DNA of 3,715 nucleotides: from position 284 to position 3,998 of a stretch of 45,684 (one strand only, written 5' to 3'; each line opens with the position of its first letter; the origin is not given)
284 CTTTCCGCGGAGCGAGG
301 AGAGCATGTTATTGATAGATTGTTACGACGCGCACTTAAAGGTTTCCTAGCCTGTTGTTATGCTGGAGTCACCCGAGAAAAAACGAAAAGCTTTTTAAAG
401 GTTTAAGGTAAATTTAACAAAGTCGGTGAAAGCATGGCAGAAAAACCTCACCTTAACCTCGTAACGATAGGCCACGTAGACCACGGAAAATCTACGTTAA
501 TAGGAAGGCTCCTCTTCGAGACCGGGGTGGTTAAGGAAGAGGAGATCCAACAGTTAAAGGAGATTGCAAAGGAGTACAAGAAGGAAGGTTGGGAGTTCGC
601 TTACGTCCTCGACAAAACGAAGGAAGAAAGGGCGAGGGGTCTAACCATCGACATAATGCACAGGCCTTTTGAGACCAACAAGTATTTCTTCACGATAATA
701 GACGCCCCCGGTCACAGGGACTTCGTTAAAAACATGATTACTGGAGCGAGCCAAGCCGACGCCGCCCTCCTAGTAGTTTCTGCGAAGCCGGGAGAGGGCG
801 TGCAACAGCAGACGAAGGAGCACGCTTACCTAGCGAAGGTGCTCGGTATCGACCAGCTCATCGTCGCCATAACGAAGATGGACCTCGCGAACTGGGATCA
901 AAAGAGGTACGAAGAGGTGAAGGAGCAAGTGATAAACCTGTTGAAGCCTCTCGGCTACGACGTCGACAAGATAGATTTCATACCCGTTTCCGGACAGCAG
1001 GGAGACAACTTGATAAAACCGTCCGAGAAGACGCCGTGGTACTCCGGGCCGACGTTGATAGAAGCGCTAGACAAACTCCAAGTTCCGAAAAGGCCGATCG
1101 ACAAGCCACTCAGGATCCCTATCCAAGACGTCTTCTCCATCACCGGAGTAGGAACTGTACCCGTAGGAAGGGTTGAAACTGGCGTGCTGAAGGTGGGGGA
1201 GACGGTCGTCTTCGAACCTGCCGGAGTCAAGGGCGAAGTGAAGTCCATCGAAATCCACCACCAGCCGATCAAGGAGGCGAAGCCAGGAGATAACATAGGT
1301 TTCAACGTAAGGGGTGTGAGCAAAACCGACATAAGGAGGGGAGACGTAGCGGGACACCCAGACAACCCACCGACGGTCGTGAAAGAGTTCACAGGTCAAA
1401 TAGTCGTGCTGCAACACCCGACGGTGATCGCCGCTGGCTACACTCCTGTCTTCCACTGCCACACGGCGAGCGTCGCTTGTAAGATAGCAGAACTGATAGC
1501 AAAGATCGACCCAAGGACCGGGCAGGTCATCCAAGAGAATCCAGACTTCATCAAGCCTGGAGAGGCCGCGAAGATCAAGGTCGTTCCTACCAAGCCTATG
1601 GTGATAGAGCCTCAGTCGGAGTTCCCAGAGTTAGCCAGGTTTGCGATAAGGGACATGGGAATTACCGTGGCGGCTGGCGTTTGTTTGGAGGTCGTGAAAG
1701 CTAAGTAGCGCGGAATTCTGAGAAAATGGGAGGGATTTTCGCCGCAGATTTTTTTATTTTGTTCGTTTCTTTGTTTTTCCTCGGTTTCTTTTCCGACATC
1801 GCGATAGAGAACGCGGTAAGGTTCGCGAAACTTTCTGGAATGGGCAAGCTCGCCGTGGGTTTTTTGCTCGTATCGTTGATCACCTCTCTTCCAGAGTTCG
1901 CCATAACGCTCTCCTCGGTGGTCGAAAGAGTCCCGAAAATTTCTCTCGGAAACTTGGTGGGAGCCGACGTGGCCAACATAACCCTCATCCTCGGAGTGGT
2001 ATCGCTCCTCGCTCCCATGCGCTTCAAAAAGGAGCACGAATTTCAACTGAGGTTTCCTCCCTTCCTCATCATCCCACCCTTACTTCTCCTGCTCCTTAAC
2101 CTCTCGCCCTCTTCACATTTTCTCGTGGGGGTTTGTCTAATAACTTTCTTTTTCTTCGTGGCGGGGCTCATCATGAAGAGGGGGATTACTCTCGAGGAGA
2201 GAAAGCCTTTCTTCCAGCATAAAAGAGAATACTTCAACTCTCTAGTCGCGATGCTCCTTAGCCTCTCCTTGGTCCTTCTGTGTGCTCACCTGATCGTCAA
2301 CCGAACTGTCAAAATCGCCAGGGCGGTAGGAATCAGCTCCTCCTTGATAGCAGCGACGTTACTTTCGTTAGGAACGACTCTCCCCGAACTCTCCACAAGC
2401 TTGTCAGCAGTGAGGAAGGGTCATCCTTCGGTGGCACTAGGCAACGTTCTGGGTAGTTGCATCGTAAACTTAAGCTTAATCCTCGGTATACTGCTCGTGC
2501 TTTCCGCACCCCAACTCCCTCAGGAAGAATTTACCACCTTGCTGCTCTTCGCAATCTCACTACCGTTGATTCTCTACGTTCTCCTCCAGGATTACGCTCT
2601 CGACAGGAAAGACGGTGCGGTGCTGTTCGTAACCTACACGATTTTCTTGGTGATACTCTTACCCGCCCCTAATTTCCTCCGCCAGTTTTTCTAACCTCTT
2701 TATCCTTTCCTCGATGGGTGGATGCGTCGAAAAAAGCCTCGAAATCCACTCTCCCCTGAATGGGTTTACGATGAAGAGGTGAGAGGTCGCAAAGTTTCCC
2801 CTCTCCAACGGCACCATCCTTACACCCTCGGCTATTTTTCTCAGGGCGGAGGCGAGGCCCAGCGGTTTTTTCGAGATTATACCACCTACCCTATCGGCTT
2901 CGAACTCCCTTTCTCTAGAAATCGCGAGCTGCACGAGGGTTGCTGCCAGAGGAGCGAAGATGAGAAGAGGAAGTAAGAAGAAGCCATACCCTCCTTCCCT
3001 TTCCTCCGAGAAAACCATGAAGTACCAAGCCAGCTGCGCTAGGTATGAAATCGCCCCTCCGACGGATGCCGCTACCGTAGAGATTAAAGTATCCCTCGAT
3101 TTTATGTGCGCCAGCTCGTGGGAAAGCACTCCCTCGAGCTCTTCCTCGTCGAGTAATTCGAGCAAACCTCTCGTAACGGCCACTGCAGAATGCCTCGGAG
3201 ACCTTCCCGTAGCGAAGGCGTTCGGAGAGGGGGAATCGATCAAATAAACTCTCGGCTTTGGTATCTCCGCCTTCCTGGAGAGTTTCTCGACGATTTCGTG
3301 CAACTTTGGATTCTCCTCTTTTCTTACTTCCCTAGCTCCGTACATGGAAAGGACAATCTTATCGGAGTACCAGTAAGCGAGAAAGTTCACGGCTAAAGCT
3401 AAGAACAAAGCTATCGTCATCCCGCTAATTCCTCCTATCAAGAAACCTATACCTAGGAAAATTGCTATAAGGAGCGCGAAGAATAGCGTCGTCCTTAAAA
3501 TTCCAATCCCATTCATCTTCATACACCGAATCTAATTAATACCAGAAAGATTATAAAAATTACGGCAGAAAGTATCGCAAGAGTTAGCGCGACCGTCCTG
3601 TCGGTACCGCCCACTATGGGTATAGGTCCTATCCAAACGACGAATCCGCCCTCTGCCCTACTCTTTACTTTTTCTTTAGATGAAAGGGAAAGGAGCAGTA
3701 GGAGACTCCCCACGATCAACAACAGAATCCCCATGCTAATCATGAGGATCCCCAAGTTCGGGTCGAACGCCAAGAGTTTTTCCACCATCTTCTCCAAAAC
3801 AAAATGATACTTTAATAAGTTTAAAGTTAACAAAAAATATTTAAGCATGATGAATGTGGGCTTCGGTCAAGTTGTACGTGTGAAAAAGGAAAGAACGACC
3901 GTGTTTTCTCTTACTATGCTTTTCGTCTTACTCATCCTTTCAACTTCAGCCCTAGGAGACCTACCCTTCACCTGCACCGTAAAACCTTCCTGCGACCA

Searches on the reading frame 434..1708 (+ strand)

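Call 17: search_protein_families(library=pfam, max_evalue=0.001, proteins=[window:434-1708:+])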
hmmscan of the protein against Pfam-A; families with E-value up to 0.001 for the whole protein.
window:434-1708:+ (424 aa): 6 families
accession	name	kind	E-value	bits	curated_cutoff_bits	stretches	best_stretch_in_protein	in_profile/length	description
PF00009.33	GTP_EFTU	-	1e-55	188.7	26.5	1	4-214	1-184/188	Elongation factor Tu GTP binding domain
PF22594.2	GTP-eEF1A_C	-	8.7e-34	116.4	27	1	318-417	1-100/101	GTP-eEF1A C-terminal domain-like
PF03143.23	GTP_EFTU_D3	-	3.4e-29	101.7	27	1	313-420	2-105/106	Elongation factor Tu C-terminal domain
PF03144.31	GTP_EFTU_D2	-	9.2e-18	64.9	30.3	1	240-305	1-71/73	Elongation factor Tu domain 2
PF01926.29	MMR_HSR1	-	1.2e-05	25.8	21.9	0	10-134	3-100/113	50S ribosome-binding GTPase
PF14578.12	GTP_EFTU_D4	-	0.00063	20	23.8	0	244-304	21-83/86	Elongation factor Tu domain 4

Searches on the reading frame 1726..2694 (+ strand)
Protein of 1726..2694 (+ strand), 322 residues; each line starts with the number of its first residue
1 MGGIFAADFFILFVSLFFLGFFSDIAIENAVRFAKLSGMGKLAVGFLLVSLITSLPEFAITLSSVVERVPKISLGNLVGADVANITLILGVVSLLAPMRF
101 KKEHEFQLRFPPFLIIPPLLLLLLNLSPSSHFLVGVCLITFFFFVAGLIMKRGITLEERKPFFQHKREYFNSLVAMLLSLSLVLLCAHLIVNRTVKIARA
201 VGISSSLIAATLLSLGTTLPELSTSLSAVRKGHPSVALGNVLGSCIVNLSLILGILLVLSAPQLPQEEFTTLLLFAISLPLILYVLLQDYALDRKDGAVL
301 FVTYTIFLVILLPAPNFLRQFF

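Call 17: search_protein_families(library=pfam, max_evalue=0.001, proteins=[window:1726-2694:+])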
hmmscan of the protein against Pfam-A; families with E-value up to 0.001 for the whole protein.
window:1726-2694:+ (322 aa): 1 family
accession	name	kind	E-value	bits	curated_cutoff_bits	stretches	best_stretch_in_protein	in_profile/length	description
PF01699.29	Na_Ca_ex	-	3.4e-45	154.1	24.9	2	172-311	2-149/151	Sodium/calcium exchanger protein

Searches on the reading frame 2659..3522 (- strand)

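Call 17: search_protein_families(library=pfam, max_evalue=0.001, proteins=[window:2659-3522:-])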
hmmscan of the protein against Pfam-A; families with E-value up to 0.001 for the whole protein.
window:2659-3522:- (287 aa): 2 families
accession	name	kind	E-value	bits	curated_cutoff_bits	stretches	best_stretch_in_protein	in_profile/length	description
PF01435.24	Peptidase_M48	-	7.6e-40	137.2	20.3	1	70-280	3-185/186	Peptidase family M48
PF05569.17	Peptidase_M56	-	0.0006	19.5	31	1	52-153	116-217/296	BlaR1 peptidase M56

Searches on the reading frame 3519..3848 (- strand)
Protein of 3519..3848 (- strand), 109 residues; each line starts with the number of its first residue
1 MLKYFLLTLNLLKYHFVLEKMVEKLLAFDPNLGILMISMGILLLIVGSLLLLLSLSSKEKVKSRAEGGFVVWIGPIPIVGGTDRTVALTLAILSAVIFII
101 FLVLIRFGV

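Call 17: search_protein_families(library=pfam, max_evalue=0.001, proteins=[window:3519-3848:-])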
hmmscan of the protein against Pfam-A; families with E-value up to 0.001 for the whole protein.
window:3519-3848:- (109 aa): 1 family
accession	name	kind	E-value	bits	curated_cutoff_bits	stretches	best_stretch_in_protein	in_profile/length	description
PF01998.22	DUF131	-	6.5e-12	45.4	22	1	56-104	13-61/62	Protein of unknown function DUF131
